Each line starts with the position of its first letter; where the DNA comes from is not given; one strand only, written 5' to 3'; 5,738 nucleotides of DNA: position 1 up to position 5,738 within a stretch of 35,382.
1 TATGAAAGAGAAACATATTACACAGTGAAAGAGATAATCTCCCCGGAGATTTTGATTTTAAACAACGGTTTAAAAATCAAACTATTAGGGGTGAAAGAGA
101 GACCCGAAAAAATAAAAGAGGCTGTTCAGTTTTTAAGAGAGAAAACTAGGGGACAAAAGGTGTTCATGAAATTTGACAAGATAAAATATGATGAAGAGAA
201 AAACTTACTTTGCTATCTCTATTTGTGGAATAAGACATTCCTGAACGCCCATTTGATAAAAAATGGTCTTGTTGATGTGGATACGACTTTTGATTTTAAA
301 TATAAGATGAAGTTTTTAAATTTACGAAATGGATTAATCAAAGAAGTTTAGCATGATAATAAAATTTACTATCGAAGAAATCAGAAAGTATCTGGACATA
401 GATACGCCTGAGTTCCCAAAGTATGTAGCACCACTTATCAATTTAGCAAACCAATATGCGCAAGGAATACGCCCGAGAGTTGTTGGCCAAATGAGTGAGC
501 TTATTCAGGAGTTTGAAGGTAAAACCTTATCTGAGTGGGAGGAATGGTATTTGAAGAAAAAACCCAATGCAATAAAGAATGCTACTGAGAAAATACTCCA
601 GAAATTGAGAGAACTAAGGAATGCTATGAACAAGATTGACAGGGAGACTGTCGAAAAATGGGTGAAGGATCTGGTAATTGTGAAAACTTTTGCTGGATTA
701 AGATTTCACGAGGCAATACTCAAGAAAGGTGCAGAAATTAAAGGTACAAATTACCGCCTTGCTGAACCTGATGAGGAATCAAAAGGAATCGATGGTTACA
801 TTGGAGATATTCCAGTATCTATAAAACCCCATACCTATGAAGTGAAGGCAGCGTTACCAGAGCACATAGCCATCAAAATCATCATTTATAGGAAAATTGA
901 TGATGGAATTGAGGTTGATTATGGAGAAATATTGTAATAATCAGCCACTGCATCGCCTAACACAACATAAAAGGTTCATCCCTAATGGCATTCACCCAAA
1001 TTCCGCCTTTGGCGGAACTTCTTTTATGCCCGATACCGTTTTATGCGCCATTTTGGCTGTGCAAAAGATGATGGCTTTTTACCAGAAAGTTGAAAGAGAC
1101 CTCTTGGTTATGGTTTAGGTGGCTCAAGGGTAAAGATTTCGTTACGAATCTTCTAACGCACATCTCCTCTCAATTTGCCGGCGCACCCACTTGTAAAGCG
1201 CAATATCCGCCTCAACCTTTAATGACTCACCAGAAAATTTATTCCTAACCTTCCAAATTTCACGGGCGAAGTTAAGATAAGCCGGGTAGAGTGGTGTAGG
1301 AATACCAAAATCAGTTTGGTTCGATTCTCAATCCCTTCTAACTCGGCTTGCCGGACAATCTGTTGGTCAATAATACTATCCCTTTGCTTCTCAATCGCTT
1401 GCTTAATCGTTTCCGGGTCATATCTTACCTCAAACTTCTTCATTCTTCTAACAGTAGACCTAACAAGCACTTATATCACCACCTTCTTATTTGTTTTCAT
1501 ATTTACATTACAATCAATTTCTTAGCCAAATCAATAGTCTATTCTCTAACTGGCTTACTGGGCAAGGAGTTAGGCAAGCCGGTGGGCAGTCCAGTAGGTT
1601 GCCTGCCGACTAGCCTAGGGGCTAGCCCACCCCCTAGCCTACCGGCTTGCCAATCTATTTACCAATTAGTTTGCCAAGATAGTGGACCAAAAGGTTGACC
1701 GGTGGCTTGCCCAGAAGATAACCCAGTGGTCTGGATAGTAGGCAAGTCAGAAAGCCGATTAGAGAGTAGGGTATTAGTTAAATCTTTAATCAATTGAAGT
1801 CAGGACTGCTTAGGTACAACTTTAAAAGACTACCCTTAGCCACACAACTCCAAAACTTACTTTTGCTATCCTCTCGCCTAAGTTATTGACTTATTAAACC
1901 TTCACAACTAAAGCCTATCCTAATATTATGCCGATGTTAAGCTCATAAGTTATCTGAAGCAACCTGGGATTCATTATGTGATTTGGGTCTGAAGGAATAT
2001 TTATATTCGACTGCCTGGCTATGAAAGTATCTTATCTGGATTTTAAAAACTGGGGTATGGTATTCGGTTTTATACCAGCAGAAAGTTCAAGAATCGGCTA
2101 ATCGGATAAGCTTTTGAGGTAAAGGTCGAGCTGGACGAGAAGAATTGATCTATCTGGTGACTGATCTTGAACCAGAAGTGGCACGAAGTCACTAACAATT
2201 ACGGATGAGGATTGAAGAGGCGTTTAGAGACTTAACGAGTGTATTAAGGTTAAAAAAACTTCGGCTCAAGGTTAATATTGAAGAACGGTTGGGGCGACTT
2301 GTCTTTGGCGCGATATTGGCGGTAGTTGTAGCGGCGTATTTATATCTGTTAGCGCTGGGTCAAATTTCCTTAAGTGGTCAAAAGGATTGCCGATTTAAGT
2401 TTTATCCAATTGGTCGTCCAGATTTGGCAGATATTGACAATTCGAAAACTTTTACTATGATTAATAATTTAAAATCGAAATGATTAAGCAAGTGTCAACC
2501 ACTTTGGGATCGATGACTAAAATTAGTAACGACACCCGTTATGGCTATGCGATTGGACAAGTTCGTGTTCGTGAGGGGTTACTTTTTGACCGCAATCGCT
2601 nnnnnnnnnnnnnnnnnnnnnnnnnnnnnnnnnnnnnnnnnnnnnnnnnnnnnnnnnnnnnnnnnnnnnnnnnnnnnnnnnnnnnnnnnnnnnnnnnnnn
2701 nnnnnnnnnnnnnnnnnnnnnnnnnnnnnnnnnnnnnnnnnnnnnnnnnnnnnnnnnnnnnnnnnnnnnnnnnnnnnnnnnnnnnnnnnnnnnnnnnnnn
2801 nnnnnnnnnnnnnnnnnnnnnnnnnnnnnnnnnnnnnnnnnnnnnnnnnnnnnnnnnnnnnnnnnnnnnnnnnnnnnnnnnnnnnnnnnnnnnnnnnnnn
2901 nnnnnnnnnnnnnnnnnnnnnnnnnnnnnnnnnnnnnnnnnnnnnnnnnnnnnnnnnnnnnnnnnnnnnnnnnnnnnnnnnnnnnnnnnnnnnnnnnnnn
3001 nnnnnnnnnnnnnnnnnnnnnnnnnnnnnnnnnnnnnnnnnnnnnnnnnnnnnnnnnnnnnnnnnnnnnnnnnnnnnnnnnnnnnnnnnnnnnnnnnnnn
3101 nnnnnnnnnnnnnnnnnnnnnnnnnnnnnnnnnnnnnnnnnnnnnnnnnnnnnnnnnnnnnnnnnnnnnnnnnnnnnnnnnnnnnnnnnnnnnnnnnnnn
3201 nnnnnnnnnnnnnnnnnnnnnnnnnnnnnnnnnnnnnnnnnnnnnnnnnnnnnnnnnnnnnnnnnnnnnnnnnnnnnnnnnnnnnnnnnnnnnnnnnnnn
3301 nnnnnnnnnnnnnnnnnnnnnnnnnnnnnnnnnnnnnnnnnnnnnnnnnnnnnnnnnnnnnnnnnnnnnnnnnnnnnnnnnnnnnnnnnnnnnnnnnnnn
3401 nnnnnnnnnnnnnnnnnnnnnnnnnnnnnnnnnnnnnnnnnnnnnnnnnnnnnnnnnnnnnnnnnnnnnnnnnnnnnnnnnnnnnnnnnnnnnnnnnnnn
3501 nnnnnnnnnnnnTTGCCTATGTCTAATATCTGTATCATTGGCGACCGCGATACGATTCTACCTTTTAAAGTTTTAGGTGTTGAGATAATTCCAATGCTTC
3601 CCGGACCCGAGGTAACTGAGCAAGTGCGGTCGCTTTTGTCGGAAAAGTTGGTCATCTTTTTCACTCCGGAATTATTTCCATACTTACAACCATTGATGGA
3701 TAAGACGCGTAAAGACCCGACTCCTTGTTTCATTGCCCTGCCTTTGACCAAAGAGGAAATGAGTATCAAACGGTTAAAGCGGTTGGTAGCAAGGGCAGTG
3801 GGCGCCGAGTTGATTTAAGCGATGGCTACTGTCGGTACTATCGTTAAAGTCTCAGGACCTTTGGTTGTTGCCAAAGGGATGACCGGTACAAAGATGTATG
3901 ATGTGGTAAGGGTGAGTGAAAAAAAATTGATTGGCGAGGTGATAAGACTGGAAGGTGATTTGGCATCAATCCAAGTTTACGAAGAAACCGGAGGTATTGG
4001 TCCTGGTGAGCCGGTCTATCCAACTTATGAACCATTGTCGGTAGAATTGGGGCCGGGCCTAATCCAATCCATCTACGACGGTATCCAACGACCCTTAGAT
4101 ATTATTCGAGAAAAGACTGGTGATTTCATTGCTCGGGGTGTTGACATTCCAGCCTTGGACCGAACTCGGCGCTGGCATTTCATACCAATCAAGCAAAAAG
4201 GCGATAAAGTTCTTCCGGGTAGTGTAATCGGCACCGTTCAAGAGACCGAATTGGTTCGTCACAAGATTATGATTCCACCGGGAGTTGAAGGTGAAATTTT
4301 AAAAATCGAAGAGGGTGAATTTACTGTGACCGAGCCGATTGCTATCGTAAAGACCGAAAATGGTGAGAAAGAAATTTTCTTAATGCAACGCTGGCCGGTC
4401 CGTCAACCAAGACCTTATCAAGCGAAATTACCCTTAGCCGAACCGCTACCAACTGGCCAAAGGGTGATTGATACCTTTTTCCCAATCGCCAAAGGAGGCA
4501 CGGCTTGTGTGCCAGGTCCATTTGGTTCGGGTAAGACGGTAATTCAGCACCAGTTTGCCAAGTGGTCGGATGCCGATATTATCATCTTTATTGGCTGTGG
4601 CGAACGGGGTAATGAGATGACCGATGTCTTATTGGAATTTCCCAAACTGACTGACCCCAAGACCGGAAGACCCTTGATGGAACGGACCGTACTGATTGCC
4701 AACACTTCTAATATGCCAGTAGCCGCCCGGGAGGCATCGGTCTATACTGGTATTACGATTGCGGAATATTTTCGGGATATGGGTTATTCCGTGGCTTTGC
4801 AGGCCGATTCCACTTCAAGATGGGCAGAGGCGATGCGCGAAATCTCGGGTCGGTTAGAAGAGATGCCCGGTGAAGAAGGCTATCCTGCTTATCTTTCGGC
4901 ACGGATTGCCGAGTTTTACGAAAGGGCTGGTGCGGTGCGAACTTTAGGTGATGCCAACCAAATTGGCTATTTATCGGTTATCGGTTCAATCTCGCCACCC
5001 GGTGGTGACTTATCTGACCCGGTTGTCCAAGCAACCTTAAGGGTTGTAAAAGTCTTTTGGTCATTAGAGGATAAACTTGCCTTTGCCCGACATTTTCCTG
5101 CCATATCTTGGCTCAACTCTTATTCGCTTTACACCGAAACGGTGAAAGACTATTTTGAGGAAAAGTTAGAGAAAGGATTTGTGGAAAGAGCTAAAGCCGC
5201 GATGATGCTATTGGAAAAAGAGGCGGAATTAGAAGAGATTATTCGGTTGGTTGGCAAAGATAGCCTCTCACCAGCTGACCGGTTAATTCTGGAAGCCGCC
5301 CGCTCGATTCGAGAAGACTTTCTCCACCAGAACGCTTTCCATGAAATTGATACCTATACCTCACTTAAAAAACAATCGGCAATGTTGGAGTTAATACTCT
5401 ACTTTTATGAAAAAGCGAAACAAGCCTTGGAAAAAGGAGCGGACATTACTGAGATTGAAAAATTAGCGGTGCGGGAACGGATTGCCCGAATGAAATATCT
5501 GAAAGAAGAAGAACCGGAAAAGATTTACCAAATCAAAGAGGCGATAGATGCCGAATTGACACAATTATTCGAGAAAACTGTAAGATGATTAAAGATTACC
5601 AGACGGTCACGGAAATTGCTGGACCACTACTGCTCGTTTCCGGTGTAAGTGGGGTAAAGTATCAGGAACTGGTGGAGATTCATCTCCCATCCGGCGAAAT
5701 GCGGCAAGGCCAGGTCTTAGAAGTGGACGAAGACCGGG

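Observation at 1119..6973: IS4-family transposase remnant abutting a V-ATPase block that lacks the I/K/E and D genes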

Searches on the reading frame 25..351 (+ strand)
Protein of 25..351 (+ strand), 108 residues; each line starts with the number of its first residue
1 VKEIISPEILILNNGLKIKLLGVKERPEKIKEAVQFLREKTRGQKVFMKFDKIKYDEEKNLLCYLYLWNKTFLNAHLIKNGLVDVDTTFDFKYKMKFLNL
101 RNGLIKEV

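Call 7: search_protein_families(library=pfam, max_evalue=0.01, proteins=[window:25-351:+])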
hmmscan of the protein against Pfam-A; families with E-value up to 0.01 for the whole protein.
window:25-351:+ (108 aa): 1 family
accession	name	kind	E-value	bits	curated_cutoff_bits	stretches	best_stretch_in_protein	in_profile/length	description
PF00565.23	SNase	-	7e-07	30.1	21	1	30-96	23-89/107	Staphylococcal nuclease homologue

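Call 41: search_protein_families(library=phrogs, max_evalue=0.01, proteins=[window:25-351:+])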
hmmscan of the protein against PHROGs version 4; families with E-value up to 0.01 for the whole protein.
window:25-351:+ (108 aa): 0 families

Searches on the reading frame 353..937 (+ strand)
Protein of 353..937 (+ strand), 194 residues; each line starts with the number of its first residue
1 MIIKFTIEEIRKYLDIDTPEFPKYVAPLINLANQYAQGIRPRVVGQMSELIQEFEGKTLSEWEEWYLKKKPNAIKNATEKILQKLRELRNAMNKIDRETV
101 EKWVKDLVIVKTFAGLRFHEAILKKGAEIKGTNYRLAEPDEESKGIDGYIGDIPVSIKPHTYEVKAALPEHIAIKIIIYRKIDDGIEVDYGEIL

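Call 7: search_protein_families(library=pfam, max_evalue=0.01, proteins=[window:353-937:+])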
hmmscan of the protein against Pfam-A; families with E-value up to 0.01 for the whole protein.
window:353-937:+ (194 aa): 1 family
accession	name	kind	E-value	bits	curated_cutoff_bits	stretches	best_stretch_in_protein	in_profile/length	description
PF09568.16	RE_MjaI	-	5e-69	231.8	22.7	1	27-188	2-164/164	MjaI restriction endonuclease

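Call 41: search_protein_families(library=phrogs, max_evalue=0.01, proteins=[window:353-937:+])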
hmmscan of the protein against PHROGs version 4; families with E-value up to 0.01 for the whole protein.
window:353-937:+ (194 aa): 2 families
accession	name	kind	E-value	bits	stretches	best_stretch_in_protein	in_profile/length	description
phrog_14722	-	unknown function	2.1e-58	197.9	1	20-188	2-174/175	-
phrog_1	-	integration and excision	0.0096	16.2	0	56-107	163-219/611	integrase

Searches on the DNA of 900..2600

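Call 16: search_rna_families(source=window, start=900, end=2600, threshold=evalue, max_evalue=5)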
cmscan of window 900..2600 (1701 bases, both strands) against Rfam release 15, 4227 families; matches with E-value up to 5: 5.
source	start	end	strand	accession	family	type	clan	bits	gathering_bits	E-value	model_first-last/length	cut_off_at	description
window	1561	1651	-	RF03524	mir-3174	Gene; miRNA;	-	22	100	0.15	1-87/87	no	mir-3174 microRNA precursor family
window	1577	1647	-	RF02522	Virus_CITE_8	Cis-reg;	-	21.2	80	0.43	1-71/71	no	Pea enation mosaic virus-2 cap-independent translation element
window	1561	1639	+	RF03694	mir-266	Gene; miRNA;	-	20.7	80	0.68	1-83/83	no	mir-266 microRNA precursor family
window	1561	1651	-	RF00796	mir-48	Gene; miRNA;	-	18.9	69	1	1-76/76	no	mir-48 microRNA precursor family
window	2427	2587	+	RF02901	AaHKsRNA41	Gene; sRNA;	-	14.2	97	2.8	1-187/187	no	Aggregatibacter sRNA 41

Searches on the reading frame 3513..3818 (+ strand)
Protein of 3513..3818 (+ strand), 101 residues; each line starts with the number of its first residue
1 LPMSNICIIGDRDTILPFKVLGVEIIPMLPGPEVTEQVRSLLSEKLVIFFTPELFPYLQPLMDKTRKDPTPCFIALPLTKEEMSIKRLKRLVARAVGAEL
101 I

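Call 7: search_protein_families(library=pfam, max_evalue=0.01, proteins=[window:3513-3818:+])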
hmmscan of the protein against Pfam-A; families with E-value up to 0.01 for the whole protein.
window:3513-3818:+ (101 aa): 1 family
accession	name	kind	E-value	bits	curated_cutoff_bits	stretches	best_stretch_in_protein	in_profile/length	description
PF01990.22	ATP-synt_F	-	7.5e-10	39.4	23.5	1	6-85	1-82/91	ATP synthase (F/14-kDa) subunit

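Call 26: search_protein_families(library=ncbifam, max_evalue=0.1, proteins=[window:3513-3818:+])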
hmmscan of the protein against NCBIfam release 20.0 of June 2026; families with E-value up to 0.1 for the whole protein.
window:3513-3818:+ (101 aa): 4 families
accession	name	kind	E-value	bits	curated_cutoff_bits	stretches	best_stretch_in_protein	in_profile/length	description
NF002384.0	PRK01395.1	equivalog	7.4e-15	55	114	1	3-100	3-103/104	V-type ATP synthase subunit F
NF002256.0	PRK01189.1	equivalog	9.9e-07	29.2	149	1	3-92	2-97/104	V-type ATP synthase subunit F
NF003047.0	PRK03957.1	equivalog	0.00025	21.4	101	1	5-100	2-98/100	V-type ATP synthase subunit F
NF002577.0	PRK02228.1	equivalog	0.018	15.6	112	1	4-100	2-99/101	V-type ATP synthase subunit F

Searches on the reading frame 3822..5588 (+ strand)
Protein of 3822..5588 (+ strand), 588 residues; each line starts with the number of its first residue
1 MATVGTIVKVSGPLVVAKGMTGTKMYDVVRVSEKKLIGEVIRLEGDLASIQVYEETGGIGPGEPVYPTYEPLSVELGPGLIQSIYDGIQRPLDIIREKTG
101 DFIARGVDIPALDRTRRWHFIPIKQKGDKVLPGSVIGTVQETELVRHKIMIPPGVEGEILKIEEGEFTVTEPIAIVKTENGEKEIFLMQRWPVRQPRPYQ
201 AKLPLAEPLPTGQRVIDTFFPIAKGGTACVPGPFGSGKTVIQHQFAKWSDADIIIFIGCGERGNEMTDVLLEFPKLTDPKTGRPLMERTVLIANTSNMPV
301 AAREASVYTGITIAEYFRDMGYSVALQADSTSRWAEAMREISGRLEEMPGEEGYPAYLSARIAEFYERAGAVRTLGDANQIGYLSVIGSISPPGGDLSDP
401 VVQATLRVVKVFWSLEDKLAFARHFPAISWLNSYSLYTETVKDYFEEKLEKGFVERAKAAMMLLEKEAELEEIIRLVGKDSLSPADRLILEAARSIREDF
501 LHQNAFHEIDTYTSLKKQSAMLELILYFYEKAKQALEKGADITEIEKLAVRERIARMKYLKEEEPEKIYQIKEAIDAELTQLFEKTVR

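Call 7: search_protein_families(library=pfam, max_evalue=0.01, proteins=[window:3822-5588:+])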
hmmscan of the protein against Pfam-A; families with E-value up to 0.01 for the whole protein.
window:3822-5588:+ (588 aa): 4 families
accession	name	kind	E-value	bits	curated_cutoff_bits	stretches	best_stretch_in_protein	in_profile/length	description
PF00006.31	ATP-synt_ab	-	5.5e-70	235.8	29.5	1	212-435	1-213/213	ATP synthase alpha/beta family, nucleotide-binding domain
PF16886.11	ATP-synt_ab_Xtn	-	2.7e-31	107.6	25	1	109-194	1-88/88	ATPsynthase alpha/beta subunit barrel-sandwich domain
PF22919.1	ATP-synt_VA_C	-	4.2e-25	88.2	24.7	1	443-543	2-98/101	C-terminal domain of V and A type ATP synthase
PF02874.29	ATP-synt_ab_N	-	1e-15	58.4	20.9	1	7-68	1-68/69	ATP synthase alpha/beta family, beta-barrel domain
